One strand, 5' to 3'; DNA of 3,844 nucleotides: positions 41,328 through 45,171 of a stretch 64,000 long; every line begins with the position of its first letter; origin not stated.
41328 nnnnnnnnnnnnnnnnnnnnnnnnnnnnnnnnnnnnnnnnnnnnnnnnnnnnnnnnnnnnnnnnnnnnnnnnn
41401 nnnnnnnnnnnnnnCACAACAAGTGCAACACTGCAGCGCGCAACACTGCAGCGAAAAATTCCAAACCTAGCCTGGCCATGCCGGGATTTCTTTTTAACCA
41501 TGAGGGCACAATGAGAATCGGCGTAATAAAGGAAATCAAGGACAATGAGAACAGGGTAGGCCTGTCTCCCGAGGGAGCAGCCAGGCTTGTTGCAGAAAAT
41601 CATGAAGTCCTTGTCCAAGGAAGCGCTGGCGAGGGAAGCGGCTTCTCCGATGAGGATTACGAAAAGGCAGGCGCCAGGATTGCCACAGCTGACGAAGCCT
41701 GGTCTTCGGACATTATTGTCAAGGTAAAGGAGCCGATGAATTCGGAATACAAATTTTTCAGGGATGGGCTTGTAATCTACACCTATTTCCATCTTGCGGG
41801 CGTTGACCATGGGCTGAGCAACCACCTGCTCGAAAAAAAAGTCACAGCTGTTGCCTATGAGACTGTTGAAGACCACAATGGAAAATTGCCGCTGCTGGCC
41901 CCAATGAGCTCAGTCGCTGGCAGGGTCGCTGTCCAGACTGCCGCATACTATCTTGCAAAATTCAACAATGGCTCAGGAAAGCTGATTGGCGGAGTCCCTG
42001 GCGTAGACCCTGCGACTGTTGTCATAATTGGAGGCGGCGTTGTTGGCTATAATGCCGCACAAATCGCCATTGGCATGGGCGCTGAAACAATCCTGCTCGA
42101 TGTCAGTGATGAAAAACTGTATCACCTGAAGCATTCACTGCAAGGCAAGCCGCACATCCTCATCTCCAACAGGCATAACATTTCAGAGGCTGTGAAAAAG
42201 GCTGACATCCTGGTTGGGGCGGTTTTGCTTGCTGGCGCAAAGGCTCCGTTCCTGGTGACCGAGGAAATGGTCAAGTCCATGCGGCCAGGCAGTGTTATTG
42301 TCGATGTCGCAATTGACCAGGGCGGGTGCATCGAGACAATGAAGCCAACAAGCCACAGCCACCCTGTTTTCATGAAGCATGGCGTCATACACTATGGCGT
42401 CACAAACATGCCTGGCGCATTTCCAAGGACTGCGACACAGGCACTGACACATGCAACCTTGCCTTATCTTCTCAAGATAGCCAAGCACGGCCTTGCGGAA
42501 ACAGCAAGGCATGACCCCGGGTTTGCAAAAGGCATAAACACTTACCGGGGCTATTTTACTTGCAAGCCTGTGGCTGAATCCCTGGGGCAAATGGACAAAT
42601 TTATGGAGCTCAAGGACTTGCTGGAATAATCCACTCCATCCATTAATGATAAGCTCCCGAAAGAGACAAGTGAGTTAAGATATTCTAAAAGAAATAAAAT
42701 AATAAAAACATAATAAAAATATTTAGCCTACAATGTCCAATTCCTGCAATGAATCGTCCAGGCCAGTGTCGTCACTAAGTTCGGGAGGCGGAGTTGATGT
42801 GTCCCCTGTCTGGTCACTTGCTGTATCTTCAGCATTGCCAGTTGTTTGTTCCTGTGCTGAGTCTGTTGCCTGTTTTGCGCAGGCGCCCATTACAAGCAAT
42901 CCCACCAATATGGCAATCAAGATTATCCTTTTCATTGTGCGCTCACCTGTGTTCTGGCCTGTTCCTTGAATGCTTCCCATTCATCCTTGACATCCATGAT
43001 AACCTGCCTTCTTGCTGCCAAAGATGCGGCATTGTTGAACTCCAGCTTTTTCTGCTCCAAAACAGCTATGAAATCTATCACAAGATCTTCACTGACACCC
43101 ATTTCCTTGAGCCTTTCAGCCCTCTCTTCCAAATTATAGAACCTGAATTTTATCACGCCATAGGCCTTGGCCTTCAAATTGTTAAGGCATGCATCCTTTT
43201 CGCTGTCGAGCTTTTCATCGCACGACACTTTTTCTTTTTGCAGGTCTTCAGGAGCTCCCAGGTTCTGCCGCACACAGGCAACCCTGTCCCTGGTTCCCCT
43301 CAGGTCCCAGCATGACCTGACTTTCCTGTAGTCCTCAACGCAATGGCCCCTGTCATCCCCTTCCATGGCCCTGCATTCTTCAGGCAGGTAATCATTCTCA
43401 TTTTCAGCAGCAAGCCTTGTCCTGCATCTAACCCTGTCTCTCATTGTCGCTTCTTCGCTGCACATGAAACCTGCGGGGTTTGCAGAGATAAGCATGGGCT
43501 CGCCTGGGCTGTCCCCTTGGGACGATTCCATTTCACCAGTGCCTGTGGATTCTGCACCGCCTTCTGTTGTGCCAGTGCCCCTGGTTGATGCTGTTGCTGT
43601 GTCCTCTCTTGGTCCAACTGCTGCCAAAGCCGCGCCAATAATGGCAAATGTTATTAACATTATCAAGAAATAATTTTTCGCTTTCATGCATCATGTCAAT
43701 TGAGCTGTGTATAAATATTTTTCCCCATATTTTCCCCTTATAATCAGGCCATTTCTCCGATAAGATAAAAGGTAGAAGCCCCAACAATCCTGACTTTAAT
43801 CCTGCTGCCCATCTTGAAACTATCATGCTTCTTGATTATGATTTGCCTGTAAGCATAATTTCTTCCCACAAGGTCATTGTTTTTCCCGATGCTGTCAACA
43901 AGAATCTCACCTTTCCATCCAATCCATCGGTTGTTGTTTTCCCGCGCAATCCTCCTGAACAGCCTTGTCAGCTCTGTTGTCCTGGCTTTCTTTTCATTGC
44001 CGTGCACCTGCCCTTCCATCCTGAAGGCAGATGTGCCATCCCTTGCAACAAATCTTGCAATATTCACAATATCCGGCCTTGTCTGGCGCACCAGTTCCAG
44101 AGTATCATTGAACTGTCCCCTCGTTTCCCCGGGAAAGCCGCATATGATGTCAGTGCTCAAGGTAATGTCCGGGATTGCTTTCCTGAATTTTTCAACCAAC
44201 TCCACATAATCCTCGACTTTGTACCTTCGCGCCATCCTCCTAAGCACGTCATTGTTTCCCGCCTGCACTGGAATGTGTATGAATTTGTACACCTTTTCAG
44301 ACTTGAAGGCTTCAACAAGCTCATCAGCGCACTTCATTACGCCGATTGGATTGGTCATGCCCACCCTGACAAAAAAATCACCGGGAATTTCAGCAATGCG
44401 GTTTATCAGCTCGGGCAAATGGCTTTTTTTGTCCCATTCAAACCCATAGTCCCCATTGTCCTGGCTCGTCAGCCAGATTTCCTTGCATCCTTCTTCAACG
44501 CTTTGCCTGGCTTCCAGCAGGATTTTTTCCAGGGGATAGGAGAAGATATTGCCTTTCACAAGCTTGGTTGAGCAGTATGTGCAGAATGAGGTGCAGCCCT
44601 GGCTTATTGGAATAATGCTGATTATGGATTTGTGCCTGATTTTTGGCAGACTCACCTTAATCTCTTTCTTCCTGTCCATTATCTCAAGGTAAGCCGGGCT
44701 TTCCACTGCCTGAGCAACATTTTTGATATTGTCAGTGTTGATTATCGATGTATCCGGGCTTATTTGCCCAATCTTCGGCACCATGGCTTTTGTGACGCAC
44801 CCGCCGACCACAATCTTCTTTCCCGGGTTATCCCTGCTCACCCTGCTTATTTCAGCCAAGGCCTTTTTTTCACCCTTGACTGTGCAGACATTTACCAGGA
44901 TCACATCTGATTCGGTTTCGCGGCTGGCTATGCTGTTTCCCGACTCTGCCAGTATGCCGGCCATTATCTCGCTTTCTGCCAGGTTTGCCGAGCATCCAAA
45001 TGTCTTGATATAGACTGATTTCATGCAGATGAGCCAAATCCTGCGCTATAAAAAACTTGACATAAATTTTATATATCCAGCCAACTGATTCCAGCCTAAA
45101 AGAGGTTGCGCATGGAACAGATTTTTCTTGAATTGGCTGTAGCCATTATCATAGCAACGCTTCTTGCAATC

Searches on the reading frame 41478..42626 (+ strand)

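Call 33: search_protein_families(library=pfam, proteins=[window:41478-42626:+], max_evalue=0.001)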
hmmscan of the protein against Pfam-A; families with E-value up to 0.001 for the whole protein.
window:41478-42626:+ (383 aa): 4 families
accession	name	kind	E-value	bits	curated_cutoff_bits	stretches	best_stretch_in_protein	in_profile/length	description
PF01262.27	AlaDh_PNT_C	-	8.7e-83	277.4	23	1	151-362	1-213/214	Alanine dehydrogenase/PNT, C-terminal domain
PF05222.21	AlaDh_PNT_N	-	4.7e-44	150.4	30.4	1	15-147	1-136/136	Alanine dehydrogenase/PNT, N-terminal domain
PF02826.25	2-Hacid_dh_C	-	2.3e-06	27.5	25.1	1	178-278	36-127/178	D-isomer specific 2-hydroxyacid dehydrogenase, NAD binding domain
PF07992.20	Pyr_redox_2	-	0.00069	19.6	26.1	0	178-214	142-178/291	Pyridine nucleotide-disulphide oxidoreductase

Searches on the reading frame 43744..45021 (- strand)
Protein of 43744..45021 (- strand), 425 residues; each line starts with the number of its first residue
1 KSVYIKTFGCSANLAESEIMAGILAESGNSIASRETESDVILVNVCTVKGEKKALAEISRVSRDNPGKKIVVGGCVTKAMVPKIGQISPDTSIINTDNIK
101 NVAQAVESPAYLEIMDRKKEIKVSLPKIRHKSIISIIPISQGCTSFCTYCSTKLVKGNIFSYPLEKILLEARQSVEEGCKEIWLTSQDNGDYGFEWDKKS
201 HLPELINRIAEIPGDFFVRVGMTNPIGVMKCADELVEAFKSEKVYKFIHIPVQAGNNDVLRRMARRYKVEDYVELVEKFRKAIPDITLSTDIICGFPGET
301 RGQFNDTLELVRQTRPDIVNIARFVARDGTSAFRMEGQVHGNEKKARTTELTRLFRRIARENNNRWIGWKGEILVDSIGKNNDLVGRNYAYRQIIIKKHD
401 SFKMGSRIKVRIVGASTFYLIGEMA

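Call 33: search_protein_families(library=pfam, proteins=[window:43744-45021:-], max_evalue=0.001)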
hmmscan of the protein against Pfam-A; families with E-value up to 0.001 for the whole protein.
window:43744-45021:- (425 aa): 3 families
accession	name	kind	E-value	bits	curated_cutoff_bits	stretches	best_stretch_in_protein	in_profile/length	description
PF04055.27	Radical_SAM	-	2.5e-26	93.3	29.5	1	137-311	1-166/166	Radical SAM superfamily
PF00919.26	UPF0004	-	7.1e-20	71.3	27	1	3-90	2-92/98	Uncharacterized protein family UPF0004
PF01938.26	TRAM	-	0.00011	22.5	21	1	372-424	9-60/61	TRAM domain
